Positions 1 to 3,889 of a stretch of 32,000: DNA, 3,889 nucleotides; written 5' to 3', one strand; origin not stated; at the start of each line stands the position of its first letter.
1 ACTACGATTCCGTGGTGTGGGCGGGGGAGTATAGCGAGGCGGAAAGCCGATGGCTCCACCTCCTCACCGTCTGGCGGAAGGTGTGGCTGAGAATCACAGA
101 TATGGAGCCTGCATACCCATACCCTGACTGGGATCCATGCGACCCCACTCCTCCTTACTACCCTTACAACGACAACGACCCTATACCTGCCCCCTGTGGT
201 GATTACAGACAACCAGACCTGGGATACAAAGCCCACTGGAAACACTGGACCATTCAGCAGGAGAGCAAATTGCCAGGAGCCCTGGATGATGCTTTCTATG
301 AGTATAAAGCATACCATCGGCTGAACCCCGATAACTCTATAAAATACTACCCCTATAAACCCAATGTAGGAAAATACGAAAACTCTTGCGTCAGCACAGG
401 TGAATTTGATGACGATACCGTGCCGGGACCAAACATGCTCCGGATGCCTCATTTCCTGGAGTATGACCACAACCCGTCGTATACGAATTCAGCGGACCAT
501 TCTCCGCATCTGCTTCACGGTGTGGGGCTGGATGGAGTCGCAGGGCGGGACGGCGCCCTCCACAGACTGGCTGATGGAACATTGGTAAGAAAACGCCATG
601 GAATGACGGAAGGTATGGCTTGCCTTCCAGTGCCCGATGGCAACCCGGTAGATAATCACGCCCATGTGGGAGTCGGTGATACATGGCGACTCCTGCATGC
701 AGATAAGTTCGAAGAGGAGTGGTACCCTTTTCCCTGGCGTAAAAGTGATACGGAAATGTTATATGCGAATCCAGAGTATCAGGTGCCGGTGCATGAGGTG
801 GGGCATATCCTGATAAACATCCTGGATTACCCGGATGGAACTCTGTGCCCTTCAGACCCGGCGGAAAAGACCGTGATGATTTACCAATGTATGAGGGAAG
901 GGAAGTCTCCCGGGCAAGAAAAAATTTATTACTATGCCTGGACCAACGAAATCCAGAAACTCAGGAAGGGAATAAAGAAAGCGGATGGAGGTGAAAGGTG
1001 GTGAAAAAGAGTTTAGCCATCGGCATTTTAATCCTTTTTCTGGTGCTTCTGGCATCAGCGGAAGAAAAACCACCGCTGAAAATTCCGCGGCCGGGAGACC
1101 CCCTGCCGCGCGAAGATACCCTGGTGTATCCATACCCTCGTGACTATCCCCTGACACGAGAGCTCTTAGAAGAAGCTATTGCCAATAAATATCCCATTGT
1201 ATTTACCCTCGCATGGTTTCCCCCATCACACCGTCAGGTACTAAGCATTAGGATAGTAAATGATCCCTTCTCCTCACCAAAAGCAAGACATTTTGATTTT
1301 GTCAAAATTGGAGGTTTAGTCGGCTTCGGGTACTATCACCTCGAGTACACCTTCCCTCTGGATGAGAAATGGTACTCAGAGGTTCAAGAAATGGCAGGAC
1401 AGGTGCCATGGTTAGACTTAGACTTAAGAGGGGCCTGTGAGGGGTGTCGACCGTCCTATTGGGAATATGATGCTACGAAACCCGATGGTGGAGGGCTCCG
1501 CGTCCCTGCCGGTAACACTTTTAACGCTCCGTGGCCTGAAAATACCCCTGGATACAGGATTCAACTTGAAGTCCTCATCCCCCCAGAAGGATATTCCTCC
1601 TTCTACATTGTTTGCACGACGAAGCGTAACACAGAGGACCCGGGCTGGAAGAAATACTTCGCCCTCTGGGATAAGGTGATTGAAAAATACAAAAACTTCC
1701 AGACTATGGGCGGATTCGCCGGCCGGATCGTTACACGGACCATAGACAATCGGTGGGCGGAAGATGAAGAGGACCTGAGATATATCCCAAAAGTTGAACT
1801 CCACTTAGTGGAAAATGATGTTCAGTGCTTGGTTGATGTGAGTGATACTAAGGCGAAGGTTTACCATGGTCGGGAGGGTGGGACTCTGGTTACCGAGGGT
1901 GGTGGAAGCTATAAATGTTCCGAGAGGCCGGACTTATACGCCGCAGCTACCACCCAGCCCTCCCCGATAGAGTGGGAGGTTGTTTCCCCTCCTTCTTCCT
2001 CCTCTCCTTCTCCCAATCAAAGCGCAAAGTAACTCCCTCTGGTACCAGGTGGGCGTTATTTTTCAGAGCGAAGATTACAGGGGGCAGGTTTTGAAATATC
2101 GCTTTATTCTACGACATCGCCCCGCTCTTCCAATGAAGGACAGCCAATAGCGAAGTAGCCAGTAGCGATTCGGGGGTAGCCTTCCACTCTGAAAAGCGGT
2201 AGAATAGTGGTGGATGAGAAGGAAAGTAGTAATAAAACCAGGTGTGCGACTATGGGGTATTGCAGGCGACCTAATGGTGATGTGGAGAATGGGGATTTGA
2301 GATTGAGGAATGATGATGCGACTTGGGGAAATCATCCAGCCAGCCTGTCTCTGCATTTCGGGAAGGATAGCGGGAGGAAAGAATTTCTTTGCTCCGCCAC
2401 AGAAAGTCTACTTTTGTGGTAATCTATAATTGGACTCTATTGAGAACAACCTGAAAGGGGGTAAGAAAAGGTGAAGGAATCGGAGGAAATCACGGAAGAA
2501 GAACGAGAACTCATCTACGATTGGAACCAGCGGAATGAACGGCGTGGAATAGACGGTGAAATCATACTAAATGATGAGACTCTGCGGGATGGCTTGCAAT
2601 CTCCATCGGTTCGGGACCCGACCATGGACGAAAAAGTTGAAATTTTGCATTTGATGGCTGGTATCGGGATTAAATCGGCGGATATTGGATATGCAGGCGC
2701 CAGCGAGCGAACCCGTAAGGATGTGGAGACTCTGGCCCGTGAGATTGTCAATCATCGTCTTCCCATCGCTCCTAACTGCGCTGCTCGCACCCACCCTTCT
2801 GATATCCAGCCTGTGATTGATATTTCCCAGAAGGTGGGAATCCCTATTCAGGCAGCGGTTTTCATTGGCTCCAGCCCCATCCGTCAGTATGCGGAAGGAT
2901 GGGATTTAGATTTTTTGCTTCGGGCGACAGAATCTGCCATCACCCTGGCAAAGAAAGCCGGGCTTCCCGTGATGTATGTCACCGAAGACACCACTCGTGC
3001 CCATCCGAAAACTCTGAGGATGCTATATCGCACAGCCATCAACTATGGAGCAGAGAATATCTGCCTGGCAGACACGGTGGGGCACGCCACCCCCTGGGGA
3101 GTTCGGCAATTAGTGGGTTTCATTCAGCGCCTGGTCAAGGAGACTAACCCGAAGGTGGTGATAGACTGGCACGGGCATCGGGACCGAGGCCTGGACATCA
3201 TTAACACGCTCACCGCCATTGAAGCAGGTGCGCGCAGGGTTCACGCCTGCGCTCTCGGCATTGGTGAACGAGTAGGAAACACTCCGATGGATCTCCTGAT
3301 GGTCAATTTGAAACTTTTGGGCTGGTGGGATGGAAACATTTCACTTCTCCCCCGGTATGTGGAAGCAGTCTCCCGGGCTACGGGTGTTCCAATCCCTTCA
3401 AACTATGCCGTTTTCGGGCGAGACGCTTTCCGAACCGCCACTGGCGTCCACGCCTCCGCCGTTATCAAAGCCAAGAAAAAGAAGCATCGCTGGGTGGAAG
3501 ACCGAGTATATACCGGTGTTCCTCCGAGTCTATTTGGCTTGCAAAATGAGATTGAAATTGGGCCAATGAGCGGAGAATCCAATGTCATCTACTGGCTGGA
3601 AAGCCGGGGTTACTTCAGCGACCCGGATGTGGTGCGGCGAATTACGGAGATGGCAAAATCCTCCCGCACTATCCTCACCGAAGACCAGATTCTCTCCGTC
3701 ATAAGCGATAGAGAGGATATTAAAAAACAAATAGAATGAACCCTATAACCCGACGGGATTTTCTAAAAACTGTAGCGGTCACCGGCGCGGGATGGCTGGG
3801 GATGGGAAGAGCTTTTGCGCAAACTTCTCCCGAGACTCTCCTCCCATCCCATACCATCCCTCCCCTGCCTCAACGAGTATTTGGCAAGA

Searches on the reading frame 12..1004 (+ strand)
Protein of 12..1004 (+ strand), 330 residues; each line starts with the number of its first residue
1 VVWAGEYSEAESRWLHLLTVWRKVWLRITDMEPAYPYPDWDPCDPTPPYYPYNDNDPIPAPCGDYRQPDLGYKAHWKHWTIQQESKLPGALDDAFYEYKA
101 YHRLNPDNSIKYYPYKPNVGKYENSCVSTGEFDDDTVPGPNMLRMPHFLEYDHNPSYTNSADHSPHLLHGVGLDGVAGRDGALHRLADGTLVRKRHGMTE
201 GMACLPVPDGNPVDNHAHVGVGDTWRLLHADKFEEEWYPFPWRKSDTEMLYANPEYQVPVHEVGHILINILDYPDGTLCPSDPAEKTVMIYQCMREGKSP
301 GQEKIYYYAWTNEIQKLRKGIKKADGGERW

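Call 56: search_protein_families(library=pfam, proteins=[window:12-1004:+], max_evalue=0.01)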
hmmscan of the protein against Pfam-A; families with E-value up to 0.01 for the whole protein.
window:12-1004:+ (330 aa): 0 families

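Call 78: list_cluster_members(proteins=[window:12-1004:+, window:998-2032:+, window:2471-3739:+, window:19591-20112:+, window:22673-23389:+, window:17315-17863:+, window:22414-22683:+])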
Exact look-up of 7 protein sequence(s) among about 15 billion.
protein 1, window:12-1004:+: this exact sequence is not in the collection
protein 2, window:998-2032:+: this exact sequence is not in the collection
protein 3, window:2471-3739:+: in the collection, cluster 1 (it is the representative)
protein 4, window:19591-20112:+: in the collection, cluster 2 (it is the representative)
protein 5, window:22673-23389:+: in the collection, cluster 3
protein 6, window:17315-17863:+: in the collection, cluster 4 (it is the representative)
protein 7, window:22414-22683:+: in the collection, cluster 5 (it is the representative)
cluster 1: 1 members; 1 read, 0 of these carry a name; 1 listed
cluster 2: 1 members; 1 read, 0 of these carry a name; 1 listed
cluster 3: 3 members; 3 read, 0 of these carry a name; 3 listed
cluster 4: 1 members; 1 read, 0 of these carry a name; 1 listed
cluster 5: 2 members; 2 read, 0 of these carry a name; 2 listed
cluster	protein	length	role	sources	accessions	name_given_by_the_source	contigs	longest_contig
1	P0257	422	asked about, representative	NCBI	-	-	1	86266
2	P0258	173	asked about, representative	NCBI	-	-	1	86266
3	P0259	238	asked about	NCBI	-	-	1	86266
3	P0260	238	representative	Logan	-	-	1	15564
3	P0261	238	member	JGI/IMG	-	-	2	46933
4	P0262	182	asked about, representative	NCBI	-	-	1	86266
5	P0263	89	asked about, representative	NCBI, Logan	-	-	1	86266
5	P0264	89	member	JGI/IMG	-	-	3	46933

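Call 79: find_encoding_contigs(protein=P0261, flank=10000, max_places=3)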
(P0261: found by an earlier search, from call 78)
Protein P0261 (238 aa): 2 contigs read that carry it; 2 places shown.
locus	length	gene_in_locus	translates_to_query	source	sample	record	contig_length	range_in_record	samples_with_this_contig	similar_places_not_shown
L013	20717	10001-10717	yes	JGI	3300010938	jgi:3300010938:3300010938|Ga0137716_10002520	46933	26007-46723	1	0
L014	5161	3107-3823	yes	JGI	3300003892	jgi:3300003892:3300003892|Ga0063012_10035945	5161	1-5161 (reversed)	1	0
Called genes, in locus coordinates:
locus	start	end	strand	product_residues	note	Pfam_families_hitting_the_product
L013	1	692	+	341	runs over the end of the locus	PF13810:DUF4185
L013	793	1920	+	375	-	PF13439:Glyco_transf_4, PF00534:Glycos_transf_1, PF13692:Glyco_trans_1_4, PF13524:Glyco_trans_1_2 (weak)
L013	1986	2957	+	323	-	PF02826:2-Hacid_dh_C, PF03446:NAD_binding_2 (weak), PF03807:F420_oxidored (weak), PF07991:KARI_N, PF01450:KARI_C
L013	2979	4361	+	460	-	PF00682:HMGL-like, PF22617:HCS_D2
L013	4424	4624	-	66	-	PF04255:DUF433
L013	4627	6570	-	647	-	PF00912:Transgly, PF00905:Transpeptidase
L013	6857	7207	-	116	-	PF00575:S1, PF23459:S1_RRP5 (weak)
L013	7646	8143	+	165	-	PF00383:dCMP_cyt_deam_1, PF14437:MafB19-deam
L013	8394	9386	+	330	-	PF02239:Cytochrom_D1 (faint), PF21783:YNCE (faint), PF10282:Lactonase (faint), PF25174:Beta-prop_THOC3 (faint)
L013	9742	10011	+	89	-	PF00550:PP-binding (weak)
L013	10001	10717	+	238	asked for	PF22935:RM44_endonuclase (faint), PF14622:Ribonucleas_3_3, PF00636:Ribonuclease_3, PF00035:dsrm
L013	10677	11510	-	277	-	-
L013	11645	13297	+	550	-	-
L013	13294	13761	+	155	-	PF06695:Sm_multidrug_ex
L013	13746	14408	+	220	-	PF07722:Peptidase_C26, PF00117:GATase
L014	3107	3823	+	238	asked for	PF22935:RM44_endonuclase (faint), PF14622:Ribonucleas_3_3, PF00636:Ribonuclease_3, PF00035:dsrm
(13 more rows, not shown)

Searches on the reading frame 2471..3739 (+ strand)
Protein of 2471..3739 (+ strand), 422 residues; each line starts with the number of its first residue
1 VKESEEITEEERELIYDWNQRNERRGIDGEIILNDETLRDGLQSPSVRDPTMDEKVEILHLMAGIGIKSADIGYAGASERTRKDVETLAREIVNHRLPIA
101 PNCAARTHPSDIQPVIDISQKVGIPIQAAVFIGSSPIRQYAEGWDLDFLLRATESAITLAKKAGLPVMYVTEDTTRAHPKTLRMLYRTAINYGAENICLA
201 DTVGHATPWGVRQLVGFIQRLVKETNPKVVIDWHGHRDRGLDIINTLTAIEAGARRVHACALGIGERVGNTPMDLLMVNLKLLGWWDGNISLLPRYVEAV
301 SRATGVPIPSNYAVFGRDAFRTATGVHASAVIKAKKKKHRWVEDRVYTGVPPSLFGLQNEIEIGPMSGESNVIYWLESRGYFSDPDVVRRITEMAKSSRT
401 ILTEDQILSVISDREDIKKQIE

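Call 56: search_protein_families(library=pfam, proteins=[window:2471-3739:+], max_evalue=0.01)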
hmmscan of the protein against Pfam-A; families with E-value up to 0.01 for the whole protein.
window:2471-3739:+ (422 aa): 1 family
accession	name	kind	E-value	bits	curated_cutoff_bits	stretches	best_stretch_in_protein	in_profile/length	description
PF00682.25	HMGL-like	-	9e-43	147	29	1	31-287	2-245/260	HMGL-like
